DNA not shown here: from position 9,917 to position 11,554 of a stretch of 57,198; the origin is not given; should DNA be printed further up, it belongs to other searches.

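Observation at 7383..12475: Candidate undescribed signalling module: KaiC-like ATPase, roadblock-like protein and three FIST sensors in one operon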

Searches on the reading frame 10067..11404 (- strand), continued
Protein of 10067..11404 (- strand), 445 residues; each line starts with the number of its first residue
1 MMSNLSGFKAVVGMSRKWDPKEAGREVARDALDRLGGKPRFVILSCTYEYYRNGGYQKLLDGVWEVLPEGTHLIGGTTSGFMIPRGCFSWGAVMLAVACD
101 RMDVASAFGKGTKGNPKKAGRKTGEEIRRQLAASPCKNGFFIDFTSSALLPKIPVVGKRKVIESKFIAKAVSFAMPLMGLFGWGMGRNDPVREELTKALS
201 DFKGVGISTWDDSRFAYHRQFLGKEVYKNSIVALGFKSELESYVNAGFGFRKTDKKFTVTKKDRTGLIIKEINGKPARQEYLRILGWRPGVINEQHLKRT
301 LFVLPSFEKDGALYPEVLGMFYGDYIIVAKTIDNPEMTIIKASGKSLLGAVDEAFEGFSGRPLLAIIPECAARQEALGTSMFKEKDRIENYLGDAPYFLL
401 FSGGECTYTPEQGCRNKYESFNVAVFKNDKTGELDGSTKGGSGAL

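Call 88: find_homologous_proteins(query=L120:1749-3527:+, max_evalue=1e-20)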
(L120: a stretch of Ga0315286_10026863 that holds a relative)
Query L120:1749-3527:+ (592 aa): 756 proteins with E <= 1e-20 among 8000 candidates; the best 120 are listed.
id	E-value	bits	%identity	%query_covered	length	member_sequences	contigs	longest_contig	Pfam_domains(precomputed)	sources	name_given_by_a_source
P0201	1.4e-220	752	74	71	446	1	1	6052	PF08495.16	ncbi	-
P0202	1.7e-209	715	73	71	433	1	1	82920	PF08495.16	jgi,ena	-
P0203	6.3e-198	677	68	71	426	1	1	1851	PF08495.16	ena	-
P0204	1.2e-197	676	67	71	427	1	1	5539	PF08495.16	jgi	jgi:hypothetical protein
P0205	6.0e-195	667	67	71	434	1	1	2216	PF08495.16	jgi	-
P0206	5.5e-191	654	68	71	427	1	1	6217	PF08495.16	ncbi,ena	-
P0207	6.4e-165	568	67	62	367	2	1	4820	PF08495.16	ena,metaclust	metaclust:\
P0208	4.0e-139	483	49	77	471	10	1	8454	PF08495.16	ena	-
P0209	4.8e-139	483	50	77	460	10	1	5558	PF08495.16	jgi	-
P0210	1.4e-138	481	49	77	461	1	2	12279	PF08495.16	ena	-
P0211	1.8e-137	477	51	72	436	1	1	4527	PF08495.16,PF10442.15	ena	-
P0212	2.8e-136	473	53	71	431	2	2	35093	PF08495.16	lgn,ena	-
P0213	3.9e-136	473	49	77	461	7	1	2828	PF08495.16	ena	-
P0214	9.2e-135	468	49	77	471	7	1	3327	PF08495.16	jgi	jgi:hypothetical protein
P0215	2.0e-134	467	50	71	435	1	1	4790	PF08495.16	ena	-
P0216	4.5e-134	466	50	72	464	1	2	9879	PF08495.16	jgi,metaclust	metaclust:\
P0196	1.8e-133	464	48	77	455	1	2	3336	PF08495.16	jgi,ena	-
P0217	1.8e-133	464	50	71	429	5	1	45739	PF08495.16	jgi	-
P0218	2.3e-133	464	47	75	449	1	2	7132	PF08495.16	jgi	-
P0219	4.7e-133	463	51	70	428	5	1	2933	PF08495.16,PF10442.15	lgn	-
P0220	1.4e-132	461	48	77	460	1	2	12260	PF08495.16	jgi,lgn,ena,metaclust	metaclust:\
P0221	2.2e-132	461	47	77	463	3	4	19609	PF08495.16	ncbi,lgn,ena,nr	ncbi:MAG: hypothetical protein IMZ43_06975 [Thermoplasmata archaeon]|nr:hypothetical protein [Thermo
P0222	4.8e-132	459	49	71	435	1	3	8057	PF08495.16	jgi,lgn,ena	jgi:hypothetical protein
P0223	5.3e-132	459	49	71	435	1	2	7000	PF08495.16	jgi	jgi:hypothetical protein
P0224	2.2e-131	457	46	78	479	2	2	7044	PF08495.16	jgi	-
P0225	1.9e-130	454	48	77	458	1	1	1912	PF08495.16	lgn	-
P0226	3.0e-130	454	51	71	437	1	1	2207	PF08495.16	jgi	-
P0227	3.2e-130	453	48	71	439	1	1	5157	PF08495.16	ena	-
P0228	4.3e-130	453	48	71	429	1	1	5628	PF08495.16,PF10442.15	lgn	-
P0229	4.7e-130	453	49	71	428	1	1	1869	PF08495.16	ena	-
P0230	5.7e-130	453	49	70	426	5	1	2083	PF08495.16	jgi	-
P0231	7.7e-130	452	49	71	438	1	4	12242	PF08495.16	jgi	-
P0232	8.9e-130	452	50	71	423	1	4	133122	PF08495.16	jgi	jgi:hypothetical protein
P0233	1.7e-129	451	49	71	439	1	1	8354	PF08495.16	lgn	-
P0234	1.9e-129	451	49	71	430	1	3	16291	PF08495.16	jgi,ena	-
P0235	1.9e-129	451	50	71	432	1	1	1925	PF08495.16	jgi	jgi:hypothetical protein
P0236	1.9e-129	451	49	71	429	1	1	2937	PF08495.16,PF10442.15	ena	-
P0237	2.2e-129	451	48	71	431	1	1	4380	PF08495.16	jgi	-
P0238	2.8e-129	450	50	71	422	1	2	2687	PF08495.16,PF10442.15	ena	-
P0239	6.9e-129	449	49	73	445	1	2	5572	PF08495.16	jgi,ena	-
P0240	1.1e-128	448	50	71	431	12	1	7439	PF08495.16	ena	-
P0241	1.6e-128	448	50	71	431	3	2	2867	PF08495.16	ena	-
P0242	2.7e-128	447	49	71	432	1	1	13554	PF08495.16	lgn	-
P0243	2.8e-128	447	49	71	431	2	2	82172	PF08495.16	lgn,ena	-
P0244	3.0e-128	447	49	71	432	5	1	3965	PF08495.16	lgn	-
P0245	4.4e-128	446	49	71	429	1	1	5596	PF08495.16,PF10442.15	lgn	-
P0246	1.3e-127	445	49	70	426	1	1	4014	PF08495.16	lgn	-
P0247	1.7e-127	444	48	71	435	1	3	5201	PF08495.16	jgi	jgi:hypothetical protein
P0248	2.2e-127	444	48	71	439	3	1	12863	PF08495.16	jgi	-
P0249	3.8e-127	443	49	70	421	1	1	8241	PF08495.16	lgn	-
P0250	4.3e-127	443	49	71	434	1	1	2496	PF08495.16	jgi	jgi:hypothetical protein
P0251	5.7e-127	443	48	71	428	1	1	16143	PF08495.16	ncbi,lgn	-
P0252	6.6e-127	442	46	76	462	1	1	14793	PF08495.16,PF10442.15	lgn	-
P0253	6.9e-127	442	48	71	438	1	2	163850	PF08495.16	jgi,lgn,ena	-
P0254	6.9e-127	442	49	71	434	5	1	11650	PF08495.16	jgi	jgi:hypothetical protein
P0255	9.1e-127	442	48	71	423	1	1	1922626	PF08495.16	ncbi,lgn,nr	ncbi:MAG: hypothetical protein JSW60_06550 [Thermoplasmatales archaeon]|nr:MAG: hypothetical protein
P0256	1.0e-126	442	47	71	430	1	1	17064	PF08495.16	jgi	jgi:hypothetical protein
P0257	1.1e-126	442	49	71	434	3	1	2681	PF08495.16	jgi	jgi:hypothetical protein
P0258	1.3e-126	441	49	70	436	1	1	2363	PF08495.16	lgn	-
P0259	1.7e-126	441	49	71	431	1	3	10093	PF08495.16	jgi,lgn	jgi:hypothetical protein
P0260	1.8e-126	441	49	71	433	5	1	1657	PF08495.16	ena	-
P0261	2.1e-126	441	48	71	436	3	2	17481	PF08495.16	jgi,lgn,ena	-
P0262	4.7e-126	440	47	70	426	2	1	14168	PF08495.16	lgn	-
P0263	5.8e-126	439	48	71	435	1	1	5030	PF08495.16,PF10442.15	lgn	-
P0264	6.6e-126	439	49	71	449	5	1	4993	PF08495.16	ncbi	-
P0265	1.3e-125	438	48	72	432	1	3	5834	PF08495.16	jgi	jgi:hypothetical protein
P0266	1.5e-125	438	47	72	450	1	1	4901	PF08495.16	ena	-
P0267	1.7e-125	438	47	71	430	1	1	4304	PF08495.16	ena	-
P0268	2.0e-125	438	48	71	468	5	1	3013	PF08495.16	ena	-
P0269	2.2e-125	437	48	71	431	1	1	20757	PF08495.16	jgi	jgi:hypothetical protein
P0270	2.5e-125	437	48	71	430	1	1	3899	PF08495.16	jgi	jgi:hypothetical protein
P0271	2.7e-125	437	47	71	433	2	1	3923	PF08495.16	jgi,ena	-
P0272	2.9e-125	437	49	70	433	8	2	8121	PF08495.16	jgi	-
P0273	3.6e-125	437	48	71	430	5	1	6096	PF08495.16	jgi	jgi:hypothetical protein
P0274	3.7e-125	437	47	71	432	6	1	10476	PF08495.16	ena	-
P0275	5.0e-125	436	49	71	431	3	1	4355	PF08495.16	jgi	-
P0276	5.0e-125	436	46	77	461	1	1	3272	PF08495.16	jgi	jgi:hypothetical protein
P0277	5.3e-125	436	48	71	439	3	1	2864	PF08495.16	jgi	jgi:hypothetical protein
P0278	5.9e-125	436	48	71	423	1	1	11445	PF08495.16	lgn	-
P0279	6.4e-125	436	48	71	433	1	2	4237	PF08495.16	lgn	-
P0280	6.4e-125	436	48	70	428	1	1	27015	PF08495.16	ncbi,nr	ncbi:MAG: hypothetical protein GF414_00835 [Candidatus Altiarchaeales archaeon]|nr:hypothetical prot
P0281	7.2e-125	436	47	71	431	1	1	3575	PF08495.16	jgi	-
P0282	7.6e-125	436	47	71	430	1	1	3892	PF08495.16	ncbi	-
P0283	7.7e-125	436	48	71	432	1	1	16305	PF08495.16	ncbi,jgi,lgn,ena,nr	ncbi:MAG TPA: FIST N-terminal domain-containing protein [Candidatus Thermoplasmatota archaeon]|nr:FI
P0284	8.2e-125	436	47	71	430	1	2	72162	PF08495.16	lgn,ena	-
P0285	9.3e-125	435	48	71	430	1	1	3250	PF08495.16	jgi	jgi:hypothetical protein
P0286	1.1e-124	435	50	71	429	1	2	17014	PF08495.16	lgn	-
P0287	1.1e-124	435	47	71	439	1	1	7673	PF08495.16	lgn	-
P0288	1.2e-124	435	47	70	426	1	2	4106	PF08495.16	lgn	-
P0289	1.2e-124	435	48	71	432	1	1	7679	PF08495.16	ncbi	-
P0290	1.2e-124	435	48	71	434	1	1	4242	PF08495.16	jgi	jgi:hypothetical protein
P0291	1.5e-124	435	48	71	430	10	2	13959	PF08495.16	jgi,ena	jgi:hypothetical protein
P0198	1.6e-124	435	46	71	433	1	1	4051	PF08495.16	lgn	-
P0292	1.8e-124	434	49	71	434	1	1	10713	PF08495.16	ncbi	-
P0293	1.9e-124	434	48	71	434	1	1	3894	PF08495.16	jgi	jgi:hypothetical protein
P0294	1.9e-124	434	48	71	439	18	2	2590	PF08495.16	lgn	-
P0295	2.0e-124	434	48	71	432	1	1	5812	PF08495.16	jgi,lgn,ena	-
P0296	2.0e-124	434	46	71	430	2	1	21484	PF08495.16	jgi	jgi:hypothetical protein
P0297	2.0e-124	434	48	71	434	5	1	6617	PF08495.16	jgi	jgi:hypothetical protein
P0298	2.3e-124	434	47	71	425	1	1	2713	PF08495.16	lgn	-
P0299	2.3e-124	434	48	71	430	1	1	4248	PF08495.16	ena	-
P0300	2.5e-124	434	48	71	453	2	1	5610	PF08495.16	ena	-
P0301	2.5e-124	434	48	71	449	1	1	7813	PF08495.16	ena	-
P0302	2.5e-124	434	47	72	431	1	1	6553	PF08495.16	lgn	-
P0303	2.6e-124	434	48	71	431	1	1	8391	PF08495.16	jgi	jgi:hypothetical protein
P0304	2.7e-124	434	48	71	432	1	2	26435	PF08495.16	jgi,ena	-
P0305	2.8e-124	434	48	71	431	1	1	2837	PF08495.16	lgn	-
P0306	3.0e-124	434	47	72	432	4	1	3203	PF08495.16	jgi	jgi:hypothetical protein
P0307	3.1e-124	434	48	72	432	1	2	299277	PF08495.16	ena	-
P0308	3.5e-124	433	47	71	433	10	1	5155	PF08495.16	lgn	-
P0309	4.8e-124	433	47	72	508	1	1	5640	PF08495.16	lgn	-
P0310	4.8e-124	433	48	71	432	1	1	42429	PF08495.16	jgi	jgi:hypothetical protein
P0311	5.1e-124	433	47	71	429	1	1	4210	PF08495.16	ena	-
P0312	5.7e-124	433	48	71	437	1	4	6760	PF08495.16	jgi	jgi:hypothetical protein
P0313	6.1e-124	433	47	70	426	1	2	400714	PF08495.16,PF10442.15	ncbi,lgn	-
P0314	6.4e-124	433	47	71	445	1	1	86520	PF08495.16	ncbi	-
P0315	6.7e-124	433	46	71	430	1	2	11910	PF08495.16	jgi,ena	-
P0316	9.7e-124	432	48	71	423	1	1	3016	PF08495.16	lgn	-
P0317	9.7e-124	432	47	71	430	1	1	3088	PF08495.16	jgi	-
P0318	1.1e-123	432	48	71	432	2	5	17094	PF08495.16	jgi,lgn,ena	-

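Call 89: find_encoding_contigs(protein=P0255, flank=8000, max_places=1)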
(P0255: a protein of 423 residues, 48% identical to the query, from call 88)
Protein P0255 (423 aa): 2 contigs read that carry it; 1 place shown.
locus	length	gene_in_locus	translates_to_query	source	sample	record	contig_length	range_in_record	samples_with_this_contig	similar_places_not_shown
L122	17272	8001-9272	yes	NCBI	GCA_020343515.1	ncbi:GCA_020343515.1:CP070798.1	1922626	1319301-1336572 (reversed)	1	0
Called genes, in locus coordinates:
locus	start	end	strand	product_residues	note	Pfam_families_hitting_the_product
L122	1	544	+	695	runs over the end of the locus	-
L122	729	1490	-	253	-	PF24167:DUF7411 (weak)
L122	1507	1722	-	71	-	-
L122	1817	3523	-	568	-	PF02543:Carbam_trans_N, PF00814:TsaD (weak), PF22521:HypF_C_2, PF16861:Carbam_trans_C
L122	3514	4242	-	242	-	PF05175:MTS, PF06325:PrmA, PF13847:Methyltransf_31, PF13649:Methyltransf_25 (weak)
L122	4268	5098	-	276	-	PF01522:Polysacc_deac_1, PF10096:DUF2334 (weak), PF11959:DUF3473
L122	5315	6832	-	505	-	PF25523:Ig_RIMBP2 (faint), PF18370:RGI_lyase (faint), PF00041:fn3 (weak)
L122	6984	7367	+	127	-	PF01597:GCV_H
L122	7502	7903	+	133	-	-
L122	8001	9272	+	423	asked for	PF08495:FIST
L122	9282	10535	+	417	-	PF01494:FAD_binding_3, PF01946:Thi4 (weak), PF00890:FAD_binding_2 (weak), PF01134:GIDA (weak), PF01266:DAO (faint), PF12831:FAD_oxidored, PF22578:GGR_cat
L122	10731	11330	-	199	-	-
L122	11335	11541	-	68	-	-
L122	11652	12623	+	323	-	PF01047:MarR (faint), PF12802:MarR_2 (faint), PF12840:HTH_20 (faint), PF13404:HTH_AsnC-type, PF13412:HTH_24, PF22451:NirdL-like_HTH (faint), PF13404:HTH_AsnC-type, PF13412:HTH_24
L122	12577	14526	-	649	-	PF04055:Radical_SAM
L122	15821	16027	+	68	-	PF21965:SAMP2, PF02597:ThiS (weak)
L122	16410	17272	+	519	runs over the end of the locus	PF21948:LplA-B_cat, PF01976:DUF116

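Call 90: find_encoding_contigs(protein=P0313, flank=8000, max_places=1)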
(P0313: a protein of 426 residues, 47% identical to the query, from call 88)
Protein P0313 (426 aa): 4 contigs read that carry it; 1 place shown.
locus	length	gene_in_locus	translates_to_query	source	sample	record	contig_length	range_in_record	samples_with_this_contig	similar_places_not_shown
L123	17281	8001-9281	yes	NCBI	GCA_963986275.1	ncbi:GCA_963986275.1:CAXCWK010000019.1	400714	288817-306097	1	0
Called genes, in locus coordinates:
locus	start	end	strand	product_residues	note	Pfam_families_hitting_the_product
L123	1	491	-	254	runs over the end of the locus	PF09754:PAC2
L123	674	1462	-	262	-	PF00575:S1, PF07541:EIF_2_alpha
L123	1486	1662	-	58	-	PF01667:Ribosomal_S27e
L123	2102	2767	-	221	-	-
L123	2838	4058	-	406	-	PF01896:DNA_primase_S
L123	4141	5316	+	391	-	PF01637:ATPase_2, PF13191:AAA_16, PF13401:AAA_22, PF24883:NPHP3_N (faint), PF00004:AAA, PF22703:Cdc6_lid, PF09079:WHD_Cdc6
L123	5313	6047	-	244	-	PF00730:HhH-GPD, PF00633:HHH (weak)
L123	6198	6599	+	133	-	-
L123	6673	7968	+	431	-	PF08495:FIST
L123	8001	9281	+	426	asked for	PF10442:FIST_C (faint), PF08495:FIST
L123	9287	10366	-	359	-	PF01494:FAD_binding_3 (faint), PF07992:Pyr_redox_2 (weak)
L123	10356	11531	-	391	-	PF00890:FAD_binding_2 (weak), PF01134:GIDA (weak), PF01266:DAO (faint), PF07992:Pyr_redox_2 (weak), PF12831:FAD_oxidored (weak), PF01494:FAD_binding_3, PF22578:GGR_cat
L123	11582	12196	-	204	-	-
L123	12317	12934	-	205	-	-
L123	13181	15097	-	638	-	PF02310:B12-binding (weak), PF04055:Radical_SAM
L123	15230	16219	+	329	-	PF12802:MarR_2 (faint), PF13404:HTH_AsnC-type, PF13412:HTH_24, PF13404:HTH_AsnC-type, PF13412:HTH_24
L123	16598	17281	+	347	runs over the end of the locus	-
